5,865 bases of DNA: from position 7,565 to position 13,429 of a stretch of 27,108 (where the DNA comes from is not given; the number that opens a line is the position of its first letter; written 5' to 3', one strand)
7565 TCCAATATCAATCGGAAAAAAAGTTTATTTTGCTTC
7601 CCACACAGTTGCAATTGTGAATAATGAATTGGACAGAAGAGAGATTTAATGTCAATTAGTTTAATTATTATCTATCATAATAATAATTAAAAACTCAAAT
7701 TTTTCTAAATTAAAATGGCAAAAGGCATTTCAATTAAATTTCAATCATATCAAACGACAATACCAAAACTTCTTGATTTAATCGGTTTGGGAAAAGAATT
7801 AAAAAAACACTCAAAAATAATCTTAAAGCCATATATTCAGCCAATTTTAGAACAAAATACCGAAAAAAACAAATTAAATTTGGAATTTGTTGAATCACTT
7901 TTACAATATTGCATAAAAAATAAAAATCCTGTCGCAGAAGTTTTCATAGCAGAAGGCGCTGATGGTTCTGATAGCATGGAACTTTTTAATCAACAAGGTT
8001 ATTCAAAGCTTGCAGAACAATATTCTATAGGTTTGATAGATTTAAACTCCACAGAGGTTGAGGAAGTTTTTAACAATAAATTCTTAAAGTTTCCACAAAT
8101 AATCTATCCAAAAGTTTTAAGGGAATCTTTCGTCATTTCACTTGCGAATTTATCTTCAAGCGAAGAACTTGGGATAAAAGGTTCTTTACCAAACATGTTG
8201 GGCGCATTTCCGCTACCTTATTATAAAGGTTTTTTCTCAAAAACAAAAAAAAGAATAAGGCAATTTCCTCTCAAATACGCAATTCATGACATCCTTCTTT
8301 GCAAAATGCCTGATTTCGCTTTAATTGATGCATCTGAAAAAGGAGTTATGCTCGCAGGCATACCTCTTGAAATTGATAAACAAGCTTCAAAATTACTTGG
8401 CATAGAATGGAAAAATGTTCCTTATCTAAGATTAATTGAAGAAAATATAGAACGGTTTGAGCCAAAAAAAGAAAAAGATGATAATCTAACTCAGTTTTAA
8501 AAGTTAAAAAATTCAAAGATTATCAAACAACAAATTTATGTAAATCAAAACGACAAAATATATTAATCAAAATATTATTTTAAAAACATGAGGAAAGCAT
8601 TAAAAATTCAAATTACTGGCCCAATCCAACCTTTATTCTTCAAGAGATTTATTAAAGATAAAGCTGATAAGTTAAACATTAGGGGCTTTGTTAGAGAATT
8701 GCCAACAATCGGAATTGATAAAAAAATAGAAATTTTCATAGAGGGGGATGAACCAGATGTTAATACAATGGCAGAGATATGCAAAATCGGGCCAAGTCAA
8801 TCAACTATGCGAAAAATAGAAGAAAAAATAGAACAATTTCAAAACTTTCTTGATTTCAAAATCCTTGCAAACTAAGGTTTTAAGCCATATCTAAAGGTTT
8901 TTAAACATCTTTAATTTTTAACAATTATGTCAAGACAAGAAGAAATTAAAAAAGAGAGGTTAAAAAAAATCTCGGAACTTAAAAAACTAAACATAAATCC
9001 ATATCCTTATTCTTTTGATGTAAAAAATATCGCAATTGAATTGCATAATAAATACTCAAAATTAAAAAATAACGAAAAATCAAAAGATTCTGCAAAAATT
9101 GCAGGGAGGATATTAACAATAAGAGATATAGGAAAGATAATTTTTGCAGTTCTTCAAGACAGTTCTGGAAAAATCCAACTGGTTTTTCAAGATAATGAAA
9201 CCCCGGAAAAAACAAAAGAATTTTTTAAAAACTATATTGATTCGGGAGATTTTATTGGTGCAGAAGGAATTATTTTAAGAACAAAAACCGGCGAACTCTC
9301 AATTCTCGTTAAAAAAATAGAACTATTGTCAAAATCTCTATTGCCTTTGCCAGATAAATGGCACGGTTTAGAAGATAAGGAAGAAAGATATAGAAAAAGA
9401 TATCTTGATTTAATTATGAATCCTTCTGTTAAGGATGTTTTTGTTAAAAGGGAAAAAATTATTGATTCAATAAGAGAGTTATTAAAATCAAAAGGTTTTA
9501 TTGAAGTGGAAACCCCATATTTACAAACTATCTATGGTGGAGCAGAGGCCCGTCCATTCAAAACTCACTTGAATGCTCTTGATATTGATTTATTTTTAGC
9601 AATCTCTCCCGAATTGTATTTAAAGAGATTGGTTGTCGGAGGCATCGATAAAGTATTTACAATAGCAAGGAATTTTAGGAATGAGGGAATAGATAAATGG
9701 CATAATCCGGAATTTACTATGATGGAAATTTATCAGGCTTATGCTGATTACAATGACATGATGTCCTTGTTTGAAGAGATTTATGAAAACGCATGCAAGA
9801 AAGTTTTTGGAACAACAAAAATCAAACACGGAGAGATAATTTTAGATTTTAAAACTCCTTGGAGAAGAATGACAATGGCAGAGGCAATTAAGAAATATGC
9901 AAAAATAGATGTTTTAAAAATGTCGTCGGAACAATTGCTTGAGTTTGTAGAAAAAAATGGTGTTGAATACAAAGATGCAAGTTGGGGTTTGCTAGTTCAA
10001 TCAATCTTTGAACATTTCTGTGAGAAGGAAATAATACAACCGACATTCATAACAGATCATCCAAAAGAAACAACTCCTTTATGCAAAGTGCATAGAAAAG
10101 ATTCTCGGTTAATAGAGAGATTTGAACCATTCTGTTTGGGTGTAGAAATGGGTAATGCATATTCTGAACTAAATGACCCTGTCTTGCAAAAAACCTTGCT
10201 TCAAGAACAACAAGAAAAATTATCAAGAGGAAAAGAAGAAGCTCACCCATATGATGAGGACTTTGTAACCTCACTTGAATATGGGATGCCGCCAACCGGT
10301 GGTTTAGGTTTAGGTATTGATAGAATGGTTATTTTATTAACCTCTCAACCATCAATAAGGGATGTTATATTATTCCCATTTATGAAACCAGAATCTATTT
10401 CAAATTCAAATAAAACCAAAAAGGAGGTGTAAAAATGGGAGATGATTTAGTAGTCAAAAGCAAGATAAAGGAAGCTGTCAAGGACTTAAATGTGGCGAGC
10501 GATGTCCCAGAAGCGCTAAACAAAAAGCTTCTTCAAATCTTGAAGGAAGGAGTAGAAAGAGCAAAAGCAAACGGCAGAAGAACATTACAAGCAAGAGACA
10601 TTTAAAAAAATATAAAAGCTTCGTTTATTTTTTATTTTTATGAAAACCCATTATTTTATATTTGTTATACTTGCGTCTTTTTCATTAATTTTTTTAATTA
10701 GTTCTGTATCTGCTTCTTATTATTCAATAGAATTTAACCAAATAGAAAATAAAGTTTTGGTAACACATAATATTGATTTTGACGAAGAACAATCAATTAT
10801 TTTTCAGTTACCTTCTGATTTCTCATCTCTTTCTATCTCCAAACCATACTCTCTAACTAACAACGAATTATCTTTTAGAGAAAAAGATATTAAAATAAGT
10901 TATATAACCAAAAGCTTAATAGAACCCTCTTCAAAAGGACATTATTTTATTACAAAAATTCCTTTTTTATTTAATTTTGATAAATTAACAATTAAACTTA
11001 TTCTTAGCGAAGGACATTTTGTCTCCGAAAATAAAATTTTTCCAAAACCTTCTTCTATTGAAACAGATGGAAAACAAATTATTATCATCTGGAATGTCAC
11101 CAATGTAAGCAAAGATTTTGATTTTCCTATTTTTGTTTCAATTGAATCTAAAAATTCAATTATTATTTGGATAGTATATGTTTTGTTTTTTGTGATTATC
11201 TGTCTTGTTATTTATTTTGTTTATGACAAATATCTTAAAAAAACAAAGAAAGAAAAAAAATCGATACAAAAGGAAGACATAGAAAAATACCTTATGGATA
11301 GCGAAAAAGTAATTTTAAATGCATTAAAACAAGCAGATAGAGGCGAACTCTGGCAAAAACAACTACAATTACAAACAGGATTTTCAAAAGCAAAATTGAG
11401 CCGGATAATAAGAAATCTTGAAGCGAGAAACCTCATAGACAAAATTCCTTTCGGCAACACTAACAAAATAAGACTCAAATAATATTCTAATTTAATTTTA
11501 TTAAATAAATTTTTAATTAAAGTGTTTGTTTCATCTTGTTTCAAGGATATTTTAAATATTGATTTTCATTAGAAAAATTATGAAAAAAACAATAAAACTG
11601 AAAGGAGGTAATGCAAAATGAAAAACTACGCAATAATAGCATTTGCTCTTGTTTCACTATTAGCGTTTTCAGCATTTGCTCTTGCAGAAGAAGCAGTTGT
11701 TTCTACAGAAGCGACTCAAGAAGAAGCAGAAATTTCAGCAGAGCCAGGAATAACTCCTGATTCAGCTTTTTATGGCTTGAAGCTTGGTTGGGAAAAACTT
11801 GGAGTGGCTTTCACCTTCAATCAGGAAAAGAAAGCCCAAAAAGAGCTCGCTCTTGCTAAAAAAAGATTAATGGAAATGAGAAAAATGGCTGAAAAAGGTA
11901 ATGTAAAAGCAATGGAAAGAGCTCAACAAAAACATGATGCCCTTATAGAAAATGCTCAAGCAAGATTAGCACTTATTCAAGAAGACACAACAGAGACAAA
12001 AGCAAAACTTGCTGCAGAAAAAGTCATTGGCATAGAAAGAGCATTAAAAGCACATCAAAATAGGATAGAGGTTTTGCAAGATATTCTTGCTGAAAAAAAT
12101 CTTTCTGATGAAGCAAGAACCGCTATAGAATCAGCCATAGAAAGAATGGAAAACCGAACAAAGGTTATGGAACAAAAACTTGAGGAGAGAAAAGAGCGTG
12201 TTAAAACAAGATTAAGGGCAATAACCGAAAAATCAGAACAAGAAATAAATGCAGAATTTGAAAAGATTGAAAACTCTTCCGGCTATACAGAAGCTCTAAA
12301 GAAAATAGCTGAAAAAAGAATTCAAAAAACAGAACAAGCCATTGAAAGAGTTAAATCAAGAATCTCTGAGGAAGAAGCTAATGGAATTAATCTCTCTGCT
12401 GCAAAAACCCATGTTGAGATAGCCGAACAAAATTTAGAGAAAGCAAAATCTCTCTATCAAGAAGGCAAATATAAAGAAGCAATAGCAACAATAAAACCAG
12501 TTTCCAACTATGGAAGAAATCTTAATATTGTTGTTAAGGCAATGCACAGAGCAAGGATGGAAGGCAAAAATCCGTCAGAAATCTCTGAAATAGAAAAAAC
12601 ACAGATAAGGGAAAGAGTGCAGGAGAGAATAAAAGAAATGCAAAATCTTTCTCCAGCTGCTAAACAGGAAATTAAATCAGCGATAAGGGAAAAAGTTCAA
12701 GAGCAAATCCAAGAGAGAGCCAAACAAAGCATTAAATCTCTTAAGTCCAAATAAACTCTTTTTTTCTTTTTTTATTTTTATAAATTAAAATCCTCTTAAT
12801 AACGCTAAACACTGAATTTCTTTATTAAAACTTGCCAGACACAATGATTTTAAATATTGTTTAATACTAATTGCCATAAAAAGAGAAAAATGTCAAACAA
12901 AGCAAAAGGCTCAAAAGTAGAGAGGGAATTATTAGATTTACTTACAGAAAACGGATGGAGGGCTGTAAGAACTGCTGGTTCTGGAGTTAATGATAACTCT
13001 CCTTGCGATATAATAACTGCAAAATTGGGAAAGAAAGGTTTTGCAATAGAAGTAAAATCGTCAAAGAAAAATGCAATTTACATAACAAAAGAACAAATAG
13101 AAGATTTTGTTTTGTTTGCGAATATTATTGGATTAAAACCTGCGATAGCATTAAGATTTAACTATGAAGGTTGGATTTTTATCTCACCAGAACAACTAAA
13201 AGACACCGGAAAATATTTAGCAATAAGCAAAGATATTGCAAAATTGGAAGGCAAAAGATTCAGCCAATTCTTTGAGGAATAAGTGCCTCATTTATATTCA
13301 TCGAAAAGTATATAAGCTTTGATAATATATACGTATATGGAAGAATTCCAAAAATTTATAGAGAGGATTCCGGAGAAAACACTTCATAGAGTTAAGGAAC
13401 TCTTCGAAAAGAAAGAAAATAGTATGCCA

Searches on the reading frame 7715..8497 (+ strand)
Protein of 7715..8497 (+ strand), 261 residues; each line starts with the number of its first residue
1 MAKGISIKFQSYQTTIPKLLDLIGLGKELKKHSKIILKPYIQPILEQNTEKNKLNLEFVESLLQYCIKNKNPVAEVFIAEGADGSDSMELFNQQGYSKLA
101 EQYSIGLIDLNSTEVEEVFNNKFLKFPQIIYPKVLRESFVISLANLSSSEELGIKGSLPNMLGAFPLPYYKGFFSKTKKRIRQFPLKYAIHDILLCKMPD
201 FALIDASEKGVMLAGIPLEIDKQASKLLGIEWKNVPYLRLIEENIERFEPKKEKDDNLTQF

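Call 40: search_protein_families(library=pfam, proteins=[window:7715-8497:+], max_evalue=0.001)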
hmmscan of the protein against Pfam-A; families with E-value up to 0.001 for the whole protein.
window:7715-8497:+ (261 aa): 1 family
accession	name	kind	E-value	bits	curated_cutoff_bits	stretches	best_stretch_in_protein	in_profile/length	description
PF04015.17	DUF362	-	1.7e-12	48.2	24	1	36-207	2-165/200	Domain of unknown function (DUF362)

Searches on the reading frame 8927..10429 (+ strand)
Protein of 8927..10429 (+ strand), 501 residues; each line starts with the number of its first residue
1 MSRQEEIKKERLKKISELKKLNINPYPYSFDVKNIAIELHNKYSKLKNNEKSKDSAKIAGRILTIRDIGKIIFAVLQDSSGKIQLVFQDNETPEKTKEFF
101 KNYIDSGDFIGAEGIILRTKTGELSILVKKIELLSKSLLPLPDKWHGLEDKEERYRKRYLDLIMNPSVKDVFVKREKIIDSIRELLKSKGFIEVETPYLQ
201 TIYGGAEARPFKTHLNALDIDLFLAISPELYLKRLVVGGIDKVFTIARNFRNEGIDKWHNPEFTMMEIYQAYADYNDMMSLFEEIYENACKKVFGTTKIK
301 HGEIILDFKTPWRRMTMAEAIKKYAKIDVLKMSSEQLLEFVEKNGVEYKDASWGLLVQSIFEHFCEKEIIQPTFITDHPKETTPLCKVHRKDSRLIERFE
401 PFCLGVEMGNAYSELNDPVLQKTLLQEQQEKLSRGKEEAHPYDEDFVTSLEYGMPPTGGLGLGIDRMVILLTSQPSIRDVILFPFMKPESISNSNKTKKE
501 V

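Call 40: search_protein_families(library=pfam, proteins=[window:8927-10429:+], max_evalue=0.001)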
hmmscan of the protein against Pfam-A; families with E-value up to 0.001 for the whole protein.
window:8927-10429:+ (501 aa): 3 families
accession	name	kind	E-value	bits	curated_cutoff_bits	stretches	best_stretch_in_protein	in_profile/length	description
PF00152.25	tRNA-synt_2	-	1.3e-95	320.4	25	1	151-486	2-307/308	tRNA synthetases class II (D, K and N)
PF01336.31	tRNA_anti-codon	-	4.8e-16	58.9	27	1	57-134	2-75/75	OB-fold nucleic acid binding domain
PF01409.25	tRNA-synt_2d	-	1.2e-06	28.6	19.8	1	242-356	104-218/246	tRNA synthetases class II core domain (F)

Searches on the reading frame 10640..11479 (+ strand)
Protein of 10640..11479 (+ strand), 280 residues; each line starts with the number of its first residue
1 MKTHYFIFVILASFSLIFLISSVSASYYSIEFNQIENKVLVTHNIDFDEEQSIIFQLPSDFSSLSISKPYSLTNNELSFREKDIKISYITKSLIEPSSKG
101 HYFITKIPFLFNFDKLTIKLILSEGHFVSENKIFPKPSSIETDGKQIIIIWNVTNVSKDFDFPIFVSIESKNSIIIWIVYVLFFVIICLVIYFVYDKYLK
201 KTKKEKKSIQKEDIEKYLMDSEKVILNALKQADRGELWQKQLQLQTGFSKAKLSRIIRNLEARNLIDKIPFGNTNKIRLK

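Call 40: search_protein_families(library=pfam, proteins=[window:10640-11479:+], max_evalue=0.001)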
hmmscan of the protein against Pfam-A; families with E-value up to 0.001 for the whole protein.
window:10640-11479:+ (280 aa): 3 families
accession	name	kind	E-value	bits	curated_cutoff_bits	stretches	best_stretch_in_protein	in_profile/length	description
PF24034.1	DUF7343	-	4.7e-11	42.8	27.6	1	220-279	4-61/62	Domain of unknown function (DUF7343)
PF12802.13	MarR_2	-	0.00012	22.5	27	1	224-270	9-54/61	MarR family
PF05158.18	RNA_pol_Rpc34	-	0.00091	19.2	28.4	0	211-268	73-132/332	RNA polymerase Rpc34 subunit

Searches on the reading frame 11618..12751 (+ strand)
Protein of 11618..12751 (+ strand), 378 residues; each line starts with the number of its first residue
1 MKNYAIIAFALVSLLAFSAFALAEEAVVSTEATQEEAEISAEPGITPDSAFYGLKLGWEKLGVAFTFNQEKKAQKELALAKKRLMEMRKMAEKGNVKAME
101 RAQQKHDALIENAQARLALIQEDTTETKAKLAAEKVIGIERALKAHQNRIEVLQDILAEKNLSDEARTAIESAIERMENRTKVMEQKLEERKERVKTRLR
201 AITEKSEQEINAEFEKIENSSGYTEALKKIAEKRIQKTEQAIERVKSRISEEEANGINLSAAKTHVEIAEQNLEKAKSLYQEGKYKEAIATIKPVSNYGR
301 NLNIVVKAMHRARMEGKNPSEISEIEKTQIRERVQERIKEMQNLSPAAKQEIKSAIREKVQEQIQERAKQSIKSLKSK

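Call 40: search_protein_families(library=pfam, proteins=[window:11618-12751:+], max_evalue=0.001)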
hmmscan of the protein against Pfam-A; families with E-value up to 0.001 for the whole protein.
window:11618-12751:+ (378 aa): 1 family
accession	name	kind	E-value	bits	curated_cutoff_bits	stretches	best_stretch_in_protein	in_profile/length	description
PF18915.5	DUF5667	-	1.7e-17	64.1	27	1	44-133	1-91/99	Domain of unknown function (DUF5667)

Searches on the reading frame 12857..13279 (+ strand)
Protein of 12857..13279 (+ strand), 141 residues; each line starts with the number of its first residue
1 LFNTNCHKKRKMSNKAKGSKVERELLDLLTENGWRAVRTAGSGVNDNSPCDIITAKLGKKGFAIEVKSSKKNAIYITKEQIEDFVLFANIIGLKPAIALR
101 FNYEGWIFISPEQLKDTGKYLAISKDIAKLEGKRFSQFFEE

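Call 3: search_protein_families(library=pfam, proteins=[window:12857-13279:+], max_evalue=0.1)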
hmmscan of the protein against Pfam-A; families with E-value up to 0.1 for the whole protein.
window:12857-13279:+ (141 aa): 5 families
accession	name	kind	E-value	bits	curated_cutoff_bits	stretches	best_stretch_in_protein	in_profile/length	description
PF01870.24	Hjc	-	3.4e-24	85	21.1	1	21-112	2-92/93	Archaeal holliday junction resolvase (hjc)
PF24608.2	PDDEXK_15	-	4.2e-05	23.9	27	1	14-111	2-112/164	Phage putative PDDEXK endonuclease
PF04471.18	Mrr_cat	-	0.0022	18.5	21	1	15-87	3-72/115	Restriction endonuclease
PF20545.3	DUF6759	-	0.0029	18.2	27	1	24-79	10-64/94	Domain of unknown function (DUF6759)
PF13020.12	NOV_C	-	0.034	14.6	22.1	1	31-81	11-64/91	Protein NO VEIN, C-terminal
